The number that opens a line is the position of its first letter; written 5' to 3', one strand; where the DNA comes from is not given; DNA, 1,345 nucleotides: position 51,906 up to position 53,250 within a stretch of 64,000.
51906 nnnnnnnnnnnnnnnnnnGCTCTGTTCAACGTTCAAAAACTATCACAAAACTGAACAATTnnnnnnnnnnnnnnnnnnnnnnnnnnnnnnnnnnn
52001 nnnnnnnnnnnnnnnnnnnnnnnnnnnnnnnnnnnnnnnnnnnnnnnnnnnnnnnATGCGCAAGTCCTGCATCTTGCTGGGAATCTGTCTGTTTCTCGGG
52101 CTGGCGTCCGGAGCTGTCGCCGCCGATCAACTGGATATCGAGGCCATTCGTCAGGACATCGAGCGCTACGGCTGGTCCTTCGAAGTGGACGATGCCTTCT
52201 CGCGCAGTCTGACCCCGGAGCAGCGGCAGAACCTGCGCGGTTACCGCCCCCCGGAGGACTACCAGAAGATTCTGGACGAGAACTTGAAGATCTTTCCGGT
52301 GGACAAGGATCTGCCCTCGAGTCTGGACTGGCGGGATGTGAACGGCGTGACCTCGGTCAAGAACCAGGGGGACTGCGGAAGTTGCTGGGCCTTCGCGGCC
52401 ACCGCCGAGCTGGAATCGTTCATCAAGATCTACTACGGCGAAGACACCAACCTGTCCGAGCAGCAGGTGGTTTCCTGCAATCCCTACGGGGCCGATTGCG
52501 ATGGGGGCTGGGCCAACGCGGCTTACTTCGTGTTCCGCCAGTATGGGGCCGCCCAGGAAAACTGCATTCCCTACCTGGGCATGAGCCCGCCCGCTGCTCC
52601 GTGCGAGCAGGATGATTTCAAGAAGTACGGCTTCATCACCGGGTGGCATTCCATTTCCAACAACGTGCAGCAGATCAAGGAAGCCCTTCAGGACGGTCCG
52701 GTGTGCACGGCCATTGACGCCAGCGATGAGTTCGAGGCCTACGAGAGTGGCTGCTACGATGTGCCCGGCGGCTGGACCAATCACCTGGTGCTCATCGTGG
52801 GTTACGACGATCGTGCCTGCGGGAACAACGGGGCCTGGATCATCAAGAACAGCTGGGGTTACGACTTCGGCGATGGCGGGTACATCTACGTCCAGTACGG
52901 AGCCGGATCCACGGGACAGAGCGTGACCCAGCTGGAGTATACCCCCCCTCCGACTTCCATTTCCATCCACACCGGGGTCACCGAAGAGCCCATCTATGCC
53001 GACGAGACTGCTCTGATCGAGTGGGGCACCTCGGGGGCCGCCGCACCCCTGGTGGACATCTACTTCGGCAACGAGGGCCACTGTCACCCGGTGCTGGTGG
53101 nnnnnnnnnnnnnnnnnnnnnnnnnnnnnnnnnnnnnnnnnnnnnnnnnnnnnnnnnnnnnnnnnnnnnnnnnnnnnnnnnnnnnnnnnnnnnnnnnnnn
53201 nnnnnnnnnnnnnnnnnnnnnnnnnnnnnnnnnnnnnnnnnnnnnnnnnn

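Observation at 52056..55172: Giant secreted papain-like protease with beta-helix stalk and T9SS-type C-terminal sorting domain, driven by a near-consensus promoter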

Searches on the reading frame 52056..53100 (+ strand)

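Call 8: search_solved_structures(query=window:52056-53100:+, show_alignments=3, max_evalue=0.00001)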
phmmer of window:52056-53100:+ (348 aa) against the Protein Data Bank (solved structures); distinct sequences matched with E-value up to 0.00001: 170 (the best 60 are shown).
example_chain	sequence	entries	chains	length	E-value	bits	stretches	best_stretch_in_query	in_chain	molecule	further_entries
6mis_A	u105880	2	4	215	2e-41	145.6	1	86-281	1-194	Ananain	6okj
6y6l_A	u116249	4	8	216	2e-41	145.6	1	86-281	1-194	Ananain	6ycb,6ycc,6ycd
6u7d_A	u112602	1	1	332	1.8e-38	135.9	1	85-284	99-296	FBSB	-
6yce_A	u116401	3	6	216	3.9e-38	134.8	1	86-284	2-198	FBSB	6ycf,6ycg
5a24_A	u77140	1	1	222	9.7e-38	133.5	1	86-284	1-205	DIONAIN-1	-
1jqp_A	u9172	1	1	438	7.7e-36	127.3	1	85-285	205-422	dipeptidyl peptidase I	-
1iwd_A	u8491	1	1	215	1.9e-35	125.9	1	86-287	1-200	ERVATAMIN B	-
5ef4_A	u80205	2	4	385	3.4e-35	125.1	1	84-288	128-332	Cysteine protease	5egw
1cqd_A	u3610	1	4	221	4.4e-34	121.5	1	85-280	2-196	PROTEIN (PROTEASE II)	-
3pdf_A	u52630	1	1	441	5.4e-34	121.2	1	86-296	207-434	Dipeptidyl peptidase 1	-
3qj3_A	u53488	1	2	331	6.1e-33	117.7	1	85-283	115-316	Cathepsin L-like protein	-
3qt4_A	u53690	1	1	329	6.6e-33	117.6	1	75-278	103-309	Cathepsin-L-like midgut cysteine proteinase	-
3f75_A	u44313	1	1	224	4e-32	115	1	84-293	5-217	Cathepsin L Protease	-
4yyq_A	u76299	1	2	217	5e-32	114.7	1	86-284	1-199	Ficin isoform A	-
1by8_A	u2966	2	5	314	5.2e-32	114.6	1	55-280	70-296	PROTEIN (PROCATHEPSIN K)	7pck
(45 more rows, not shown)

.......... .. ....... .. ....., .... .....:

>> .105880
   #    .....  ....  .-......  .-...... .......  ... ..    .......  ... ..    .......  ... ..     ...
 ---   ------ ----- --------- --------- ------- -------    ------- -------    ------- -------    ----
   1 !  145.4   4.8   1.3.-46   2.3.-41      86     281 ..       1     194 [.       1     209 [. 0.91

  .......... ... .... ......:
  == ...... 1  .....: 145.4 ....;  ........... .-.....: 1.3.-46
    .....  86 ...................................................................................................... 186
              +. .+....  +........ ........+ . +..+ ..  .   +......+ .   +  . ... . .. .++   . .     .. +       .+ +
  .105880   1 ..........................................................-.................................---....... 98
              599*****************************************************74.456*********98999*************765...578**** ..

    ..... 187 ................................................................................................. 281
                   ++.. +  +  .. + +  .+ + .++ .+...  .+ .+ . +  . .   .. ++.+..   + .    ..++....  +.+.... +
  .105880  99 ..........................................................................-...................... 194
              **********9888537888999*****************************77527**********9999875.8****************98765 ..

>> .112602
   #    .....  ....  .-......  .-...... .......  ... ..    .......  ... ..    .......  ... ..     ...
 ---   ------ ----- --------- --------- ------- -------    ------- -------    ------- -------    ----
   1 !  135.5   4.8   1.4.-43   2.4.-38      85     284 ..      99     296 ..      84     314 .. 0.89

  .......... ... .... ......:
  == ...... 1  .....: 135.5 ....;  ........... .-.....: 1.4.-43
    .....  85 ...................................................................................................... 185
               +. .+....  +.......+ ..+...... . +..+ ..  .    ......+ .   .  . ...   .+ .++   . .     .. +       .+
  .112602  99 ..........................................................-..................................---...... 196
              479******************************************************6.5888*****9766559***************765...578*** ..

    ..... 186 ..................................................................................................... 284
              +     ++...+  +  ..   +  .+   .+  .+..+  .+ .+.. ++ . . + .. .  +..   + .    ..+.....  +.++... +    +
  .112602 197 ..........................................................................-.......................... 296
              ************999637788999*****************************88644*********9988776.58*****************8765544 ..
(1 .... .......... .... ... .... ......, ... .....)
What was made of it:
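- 52125..52310 (+): Propeptide, aa 24-85: a shortened cathepsin-L (I29)-like inhibitory pro-region. phmmer alignments extend into the propeptides of procathepsin L, K and S, with the query starting at aa 46-61 (call 8).
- On Peptidase family C1, subfamily C1A (papain-like): 170 PDB C1A chains match at E<=1e-5, with ananain best at 2e-41 (call 8).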
